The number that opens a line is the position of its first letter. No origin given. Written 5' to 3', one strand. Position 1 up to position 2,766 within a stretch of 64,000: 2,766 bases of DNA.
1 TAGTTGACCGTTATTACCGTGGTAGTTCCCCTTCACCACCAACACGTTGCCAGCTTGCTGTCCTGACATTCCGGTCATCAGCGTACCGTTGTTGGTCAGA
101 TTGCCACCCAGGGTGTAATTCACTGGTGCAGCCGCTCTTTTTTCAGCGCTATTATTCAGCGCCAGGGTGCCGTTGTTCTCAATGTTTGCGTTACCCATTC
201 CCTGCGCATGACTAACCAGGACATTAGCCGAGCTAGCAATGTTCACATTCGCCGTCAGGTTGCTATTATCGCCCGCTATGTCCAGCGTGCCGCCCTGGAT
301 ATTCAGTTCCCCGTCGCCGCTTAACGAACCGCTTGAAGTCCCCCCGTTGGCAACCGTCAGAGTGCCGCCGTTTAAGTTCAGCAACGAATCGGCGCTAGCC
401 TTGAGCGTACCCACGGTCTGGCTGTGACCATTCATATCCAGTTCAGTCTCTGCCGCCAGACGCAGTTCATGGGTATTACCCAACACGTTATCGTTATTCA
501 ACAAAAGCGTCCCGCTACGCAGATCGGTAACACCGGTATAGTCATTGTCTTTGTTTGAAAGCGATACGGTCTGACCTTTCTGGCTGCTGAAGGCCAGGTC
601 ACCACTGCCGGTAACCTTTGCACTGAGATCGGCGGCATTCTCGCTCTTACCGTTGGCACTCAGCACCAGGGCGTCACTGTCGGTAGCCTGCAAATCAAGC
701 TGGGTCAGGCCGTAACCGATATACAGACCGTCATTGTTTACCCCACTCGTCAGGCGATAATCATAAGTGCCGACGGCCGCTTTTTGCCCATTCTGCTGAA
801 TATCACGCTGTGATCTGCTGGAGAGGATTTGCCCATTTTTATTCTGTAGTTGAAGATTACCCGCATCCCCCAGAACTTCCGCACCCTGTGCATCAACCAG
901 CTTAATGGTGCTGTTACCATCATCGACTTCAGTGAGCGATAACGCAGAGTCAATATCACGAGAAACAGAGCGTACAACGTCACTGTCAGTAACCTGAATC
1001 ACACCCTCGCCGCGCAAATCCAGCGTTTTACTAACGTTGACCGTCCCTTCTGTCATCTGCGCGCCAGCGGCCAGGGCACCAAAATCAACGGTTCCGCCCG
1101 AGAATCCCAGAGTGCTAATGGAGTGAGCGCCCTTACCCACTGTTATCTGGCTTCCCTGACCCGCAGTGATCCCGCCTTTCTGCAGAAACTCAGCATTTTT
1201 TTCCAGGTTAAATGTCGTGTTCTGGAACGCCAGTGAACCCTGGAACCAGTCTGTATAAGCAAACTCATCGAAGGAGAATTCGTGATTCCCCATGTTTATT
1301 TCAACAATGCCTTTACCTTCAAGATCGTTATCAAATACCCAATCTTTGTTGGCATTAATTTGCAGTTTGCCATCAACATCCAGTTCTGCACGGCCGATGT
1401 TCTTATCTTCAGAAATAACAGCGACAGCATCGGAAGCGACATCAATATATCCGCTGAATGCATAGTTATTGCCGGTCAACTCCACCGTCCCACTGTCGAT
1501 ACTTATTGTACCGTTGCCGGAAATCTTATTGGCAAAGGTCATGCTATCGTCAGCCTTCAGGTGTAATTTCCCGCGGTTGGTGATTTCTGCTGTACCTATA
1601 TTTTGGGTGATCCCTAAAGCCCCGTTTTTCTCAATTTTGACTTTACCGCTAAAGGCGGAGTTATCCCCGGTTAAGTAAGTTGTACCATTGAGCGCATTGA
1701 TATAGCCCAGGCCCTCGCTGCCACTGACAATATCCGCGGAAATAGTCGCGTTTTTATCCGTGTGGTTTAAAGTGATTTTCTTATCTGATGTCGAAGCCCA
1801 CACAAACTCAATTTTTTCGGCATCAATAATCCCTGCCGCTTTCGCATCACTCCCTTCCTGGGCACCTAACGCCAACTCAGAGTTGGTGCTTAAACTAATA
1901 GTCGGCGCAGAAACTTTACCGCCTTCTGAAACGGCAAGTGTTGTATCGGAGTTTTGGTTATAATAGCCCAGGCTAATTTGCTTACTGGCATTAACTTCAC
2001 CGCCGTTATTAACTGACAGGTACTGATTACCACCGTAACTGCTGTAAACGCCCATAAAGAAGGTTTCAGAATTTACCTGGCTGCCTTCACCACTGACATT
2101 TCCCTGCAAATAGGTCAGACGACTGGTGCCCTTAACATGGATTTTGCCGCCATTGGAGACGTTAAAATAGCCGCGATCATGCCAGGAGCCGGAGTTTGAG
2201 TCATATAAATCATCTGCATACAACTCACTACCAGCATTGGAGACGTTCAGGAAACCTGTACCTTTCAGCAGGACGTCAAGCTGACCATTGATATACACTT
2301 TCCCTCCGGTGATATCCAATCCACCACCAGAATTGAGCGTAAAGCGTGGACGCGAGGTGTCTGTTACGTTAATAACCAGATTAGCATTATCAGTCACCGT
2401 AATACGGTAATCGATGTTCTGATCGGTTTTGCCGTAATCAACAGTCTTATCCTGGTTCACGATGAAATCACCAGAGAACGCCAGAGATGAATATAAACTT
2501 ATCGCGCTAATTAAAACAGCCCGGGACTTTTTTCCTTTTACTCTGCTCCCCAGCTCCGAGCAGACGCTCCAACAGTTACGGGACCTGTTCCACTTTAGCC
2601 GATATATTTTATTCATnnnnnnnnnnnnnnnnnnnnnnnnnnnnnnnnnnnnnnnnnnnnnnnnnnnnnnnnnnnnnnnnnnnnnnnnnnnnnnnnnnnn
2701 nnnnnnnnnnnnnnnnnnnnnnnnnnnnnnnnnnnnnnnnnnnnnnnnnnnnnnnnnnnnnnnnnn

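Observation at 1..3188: Autotransporter adhesin gene next to betT where K-12 has pdeL (yahA)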

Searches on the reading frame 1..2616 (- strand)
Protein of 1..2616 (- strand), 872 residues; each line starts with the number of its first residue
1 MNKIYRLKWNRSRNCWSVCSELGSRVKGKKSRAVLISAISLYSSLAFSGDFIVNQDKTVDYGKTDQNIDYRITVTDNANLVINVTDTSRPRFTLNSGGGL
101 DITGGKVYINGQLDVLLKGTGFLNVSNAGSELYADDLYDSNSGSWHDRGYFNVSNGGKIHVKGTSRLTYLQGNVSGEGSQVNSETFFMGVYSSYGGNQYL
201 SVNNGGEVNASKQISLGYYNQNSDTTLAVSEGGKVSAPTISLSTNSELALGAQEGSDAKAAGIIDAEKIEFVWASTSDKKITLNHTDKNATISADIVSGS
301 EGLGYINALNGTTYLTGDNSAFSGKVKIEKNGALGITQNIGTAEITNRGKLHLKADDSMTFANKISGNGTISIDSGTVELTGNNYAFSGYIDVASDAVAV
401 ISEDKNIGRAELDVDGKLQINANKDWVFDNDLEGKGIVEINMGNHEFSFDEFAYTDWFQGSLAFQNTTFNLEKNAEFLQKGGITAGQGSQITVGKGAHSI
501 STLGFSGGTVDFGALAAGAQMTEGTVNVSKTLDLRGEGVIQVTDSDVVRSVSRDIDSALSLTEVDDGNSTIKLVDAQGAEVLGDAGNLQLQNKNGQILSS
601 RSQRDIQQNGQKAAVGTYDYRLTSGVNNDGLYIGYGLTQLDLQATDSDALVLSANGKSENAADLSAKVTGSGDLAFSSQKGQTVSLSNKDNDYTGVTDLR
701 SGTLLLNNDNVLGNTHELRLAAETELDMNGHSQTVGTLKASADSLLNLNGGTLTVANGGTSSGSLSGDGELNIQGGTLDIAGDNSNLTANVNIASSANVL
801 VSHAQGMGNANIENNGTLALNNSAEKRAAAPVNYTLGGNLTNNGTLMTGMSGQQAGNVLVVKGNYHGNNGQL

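Call 9: search_protein_families(library=pfam, proteins=[window:1-2616:-], max_evalue=0.01)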
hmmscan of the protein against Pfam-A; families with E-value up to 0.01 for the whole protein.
window:1-2616:- (872 aa): 2 families
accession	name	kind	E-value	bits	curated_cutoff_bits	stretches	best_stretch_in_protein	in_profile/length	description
PF13018.11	ESPR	-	3e-10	40.8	25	1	1-41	1-40/50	Extended Signal Peptide of Type V secretion system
PF12951.13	PATR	-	0.0096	16.4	27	1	683-705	8-29/30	Passenger-associated-transport-repeat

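Call 10: search_protein_families(library=ncbifam, proteins=[window:1-2616:-], max_evalue=0.01)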
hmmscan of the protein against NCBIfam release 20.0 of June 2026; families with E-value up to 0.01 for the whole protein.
window:1-2616:- (872 aa): 2 families
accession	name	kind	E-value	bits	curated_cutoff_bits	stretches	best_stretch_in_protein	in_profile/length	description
NF011422.0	PRK14849.1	exception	6.1e-54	182.8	2335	3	421-824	759-1172/1806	ECSE_1600 family autotransporter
TIGR02601.1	autotrns_rpt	repeat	0.0036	17.1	19.85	1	683-707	9-32/32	beta strand repeat protein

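Call 17: find_homologous_proteins(query=window:1-2616:-, max_evalue=1e-50)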
Query window:1-2616:- (872 aa): 36 proteins with E <= 1e-50 among 8000 candidates.
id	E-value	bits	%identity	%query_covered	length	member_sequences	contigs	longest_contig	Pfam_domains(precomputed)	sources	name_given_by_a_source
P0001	0.0e+0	1716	92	100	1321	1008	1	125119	PF13018.12,PF03797.26,PF18883.7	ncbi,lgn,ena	-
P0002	0.0e+0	1700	91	100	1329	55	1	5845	PF13018.12,PF03797.26,PF05887.17,PF18883.7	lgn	-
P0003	0.0e+0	1693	90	100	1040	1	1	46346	PF13018.12,PF05887.17,PF18883.7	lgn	-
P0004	0.0e+0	1683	89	100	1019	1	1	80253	PF03212.21,PF13018.12,PF18883.7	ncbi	-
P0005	0.0e+0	1641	91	97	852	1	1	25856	PF13018.12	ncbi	ncbi:autotransporter adhesin EhaA, partial [Escherichia coli]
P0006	0.0e+0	1636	91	96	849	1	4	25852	PF13018.12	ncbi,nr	ncbi:autotransporter adhesin EhaA, partial [Escherichia coli]|nr:autotransporter adhesin EhaA [Esche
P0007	0.0e+0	1620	89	96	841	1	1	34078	PF13018.12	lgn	-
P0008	0.0e+0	1620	89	96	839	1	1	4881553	PF13018.12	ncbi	-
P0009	0.0e+0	1618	89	96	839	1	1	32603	PF13018.12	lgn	-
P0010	0.0e+0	1601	85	100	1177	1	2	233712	PF03212.21,PF13018.12,PF03797.26,PF18883.7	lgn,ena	-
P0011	0.0e+0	1600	85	100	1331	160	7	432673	PF03212.21,PF13018.12,PF03797.26,PF05887.17,PF18883.7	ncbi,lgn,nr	ncbi:autotransporter outer membrane beta-barrel domain-containing protein [Escherichia albertii]|nr:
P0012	0.0e+0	1591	85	100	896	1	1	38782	PF13018.12,PF18883.7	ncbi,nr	ncbi:TPA: autotransporter outer membrane beta-barrel domain-containing protein, partial [Escherichia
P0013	0.0e+0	1590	85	100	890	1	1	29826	PF13018.12,PF18883.7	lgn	-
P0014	0.0e+0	1531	85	96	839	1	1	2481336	PF13018.12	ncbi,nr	ncbi:putative beta-barrel outer membrane protein [Escherichia albertii B156]|nr:putative beta-barrel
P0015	0.0e+0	1522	85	96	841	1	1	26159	PF13018.12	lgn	-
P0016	0.0e+0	1482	86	93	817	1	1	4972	PF13018.12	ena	-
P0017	0.0e+0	1199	67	94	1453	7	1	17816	PF13018.12,PF03797.26,PF18883.7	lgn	-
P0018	0.0e+0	1092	86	67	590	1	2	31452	PF13018.12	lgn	-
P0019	0.0e+0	1072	91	62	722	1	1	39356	PF13018.12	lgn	-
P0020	0.0e+0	1068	61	94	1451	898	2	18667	PF12951.14,PF03212.21,PF13018.12,PF03797.26,PF18883.7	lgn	-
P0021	0.0e+0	1046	61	94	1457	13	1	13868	PF13018.12,PF03797.26,PF18883.7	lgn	-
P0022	1.1e-297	1008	90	59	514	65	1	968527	PF13018.12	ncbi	-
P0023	1.3e-295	1001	91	58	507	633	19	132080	PF13018.12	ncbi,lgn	-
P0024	6.0e-293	993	62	89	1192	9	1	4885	PF18883.7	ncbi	ncbi:MAG: autotransporter outer membrane beta-barrel domain-containing protein, partial [Acinetobact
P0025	8.0e-269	913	53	99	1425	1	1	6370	PF13018.12,PF03797.26,PF18883.7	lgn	-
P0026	6.7e-262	890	57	90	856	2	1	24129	PF13018.12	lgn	-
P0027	7.1e-251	853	89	51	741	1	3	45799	PF13018.12,PF03797.26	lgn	-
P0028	4.4e-247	841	51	94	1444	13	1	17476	PF12951.14,PF03212.21,PF13018.12,PF03797.26,PF18883.7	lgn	-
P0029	2.8e-245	835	52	97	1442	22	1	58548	PF13018.12,PF03797.26,PF18883.7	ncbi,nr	ncbi:TPA: autotransporter outer membrane beta-barrel domain-containing protein [Escherichia coli]|nr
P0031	1.4e-229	783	48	100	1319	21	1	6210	PF03212.21,PF13018.12,PF03797.26,PF18883.7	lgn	-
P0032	3.2e-225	768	48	97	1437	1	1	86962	PF12951.14,PF03212.21,PF13018.12,PF03797.26,PF18883.7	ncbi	ncbi:autotransporter outer membrane beta-barrel domain-containing protein [Escherichia coli]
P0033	7.9e-225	767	53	88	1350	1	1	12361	PF03212.21,PF03797.26,PF18883.7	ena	-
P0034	2.8e-102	362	36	76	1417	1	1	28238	PF03212.21,PF03797.26,PF18883.7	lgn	-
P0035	6.3e-96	341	34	87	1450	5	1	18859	PF03212.21,PF03797.26,PF18883.7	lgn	-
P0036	1.5e-67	247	55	27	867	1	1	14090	PF03212.21,PF03797.26,PF18883.7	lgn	-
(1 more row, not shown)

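Call 41: find_encoding_contigs(protein=P0011, flank=6000, max_places=3)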
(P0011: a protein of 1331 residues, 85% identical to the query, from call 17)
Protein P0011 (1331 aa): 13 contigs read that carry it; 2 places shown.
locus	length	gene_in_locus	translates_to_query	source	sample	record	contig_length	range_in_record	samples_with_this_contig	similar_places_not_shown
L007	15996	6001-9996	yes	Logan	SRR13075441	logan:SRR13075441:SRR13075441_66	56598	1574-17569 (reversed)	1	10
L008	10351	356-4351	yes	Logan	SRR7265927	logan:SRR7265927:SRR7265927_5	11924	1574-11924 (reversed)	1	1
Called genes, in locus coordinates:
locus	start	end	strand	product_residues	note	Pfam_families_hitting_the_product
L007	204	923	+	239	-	PF02754:CCG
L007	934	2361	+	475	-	PF02589:LUD_dom, PF13187:Fer4_9 (faint), PF12797:Fer4_2 (faint), PF13183:Fer4_8, PF13237:Fer4_10 (faint), PF13534:Fer4_17 (weak), PF11870:LutB_C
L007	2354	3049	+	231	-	PF02589:LUD_dom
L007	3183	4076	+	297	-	PF00126:HTH_1, PF03466:LysR_substrate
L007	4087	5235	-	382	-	PF00248:Aldo_ket_red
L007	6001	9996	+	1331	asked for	PF13018:ESPR, PF03212:Pertactin (weak), PF18883:AC_1, PF05887:Trypan_PARP (weak), PF03797:Autotransporter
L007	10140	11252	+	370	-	PF00196:GerE (weak), PF00563:EAL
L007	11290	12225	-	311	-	PF00126:HTH_1, PF03466:LysR_substrate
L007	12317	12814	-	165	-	PF06496:DUF1097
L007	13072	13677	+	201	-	PF00023:Ank (faint), PF12796:Ank_2, PF13606:Ank_3 (faint), PF13637:Ank_4, PF13857:Ank_5 (faint), PF24521:Ank_KRIT1 (weak), PF12796:Ank_2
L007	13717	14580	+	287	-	PF11392:AllH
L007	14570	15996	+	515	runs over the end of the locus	PF27530:HMA_AllF_N, PF02629:CoA_binding, PF00549:Ligase_CoA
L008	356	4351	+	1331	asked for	PF13018:ESPR, PF03212:Pertactin (weak), PF18883:AC_1, PF05887:Trypan_PARP (weak), PF03797:Autotransporter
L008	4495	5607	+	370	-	PF00196:GerE (weak), PF00563:EAL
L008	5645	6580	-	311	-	PF00126:HTH_1, PF03466:LysR_substrate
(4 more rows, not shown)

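Call 42: find_encoding_contigs(protein=P0001, flank=6000, max_places=3)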
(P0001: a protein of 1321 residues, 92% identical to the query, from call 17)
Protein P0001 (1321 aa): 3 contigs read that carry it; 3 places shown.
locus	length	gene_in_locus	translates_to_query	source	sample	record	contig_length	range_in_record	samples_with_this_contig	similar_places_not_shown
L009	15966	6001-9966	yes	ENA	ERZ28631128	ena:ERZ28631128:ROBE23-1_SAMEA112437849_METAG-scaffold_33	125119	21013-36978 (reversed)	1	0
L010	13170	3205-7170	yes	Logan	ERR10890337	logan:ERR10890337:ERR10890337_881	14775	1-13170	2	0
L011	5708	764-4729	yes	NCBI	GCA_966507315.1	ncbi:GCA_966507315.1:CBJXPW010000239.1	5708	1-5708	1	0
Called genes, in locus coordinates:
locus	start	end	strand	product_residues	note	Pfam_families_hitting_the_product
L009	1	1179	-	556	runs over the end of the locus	PF00732:GMC_oxred_N, PF05199:GMC_oxred_C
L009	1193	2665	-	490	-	PF00171:Aldedh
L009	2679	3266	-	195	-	PF00440:TetR_N, PF13977:TetR_C_6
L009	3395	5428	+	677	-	PF02028:BCCT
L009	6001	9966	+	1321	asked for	PF13018:ESPR, PF18883:AC_1, PF03797:Autotransporter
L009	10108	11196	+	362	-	PF00196:GerE (weak), PF00563:EAL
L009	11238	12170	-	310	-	PF00126:HTH_1, PF03466:LysR_substrate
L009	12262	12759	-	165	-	PF06496:DUF1097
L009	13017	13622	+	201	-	PF24521:Ank_KRIT1 (faint), PF00023:Ank (faint), PF12796:Ank_2, PF13606:Ank_3 (faint), PF13637:Ank_4, PF13857:Ank_5 (faint), PF12796:Ank_2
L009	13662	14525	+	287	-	PF11392:AllH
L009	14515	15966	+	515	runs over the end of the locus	PF27530:HMA_AllF_N, PF02629:CoA_binding, PF00549:Ligase_CoA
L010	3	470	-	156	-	PF00440:TetR_N, PF13977:TetR_C_6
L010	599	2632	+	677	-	PF02028:BCCT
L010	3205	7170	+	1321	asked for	PF13018:ESPR, PF18883:AC_1, PF03797:Autotransporter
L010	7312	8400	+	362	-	PF00196:GerE (weak), PF00563:EAL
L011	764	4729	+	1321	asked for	PF13018:ESPR, PF18883:AC_1, PF03797:Autotransporter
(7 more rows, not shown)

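Call 52: search_solved_structures(query=window:1-2616:-, max_evalue=0.01)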
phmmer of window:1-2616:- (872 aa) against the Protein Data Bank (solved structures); distinct sequences matched with E-value up to 0.01: 0.

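Call 66: find_encoding_contigs(protein=P0002, flank=3000, max_places=3)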
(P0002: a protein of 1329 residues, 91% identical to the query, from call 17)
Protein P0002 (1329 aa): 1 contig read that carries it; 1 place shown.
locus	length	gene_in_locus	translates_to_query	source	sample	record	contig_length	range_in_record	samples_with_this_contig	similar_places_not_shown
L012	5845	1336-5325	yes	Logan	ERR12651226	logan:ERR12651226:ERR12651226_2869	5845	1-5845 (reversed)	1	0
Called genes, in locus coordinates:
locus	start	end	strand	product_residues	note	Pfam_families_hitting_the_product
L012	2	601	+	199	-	?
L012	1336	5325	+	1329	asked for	PF13018:ESPR, PF18883:AC_1, PF05887:Trypan_PARP (weak), PF03797:Autotransporter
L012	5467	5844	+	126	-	?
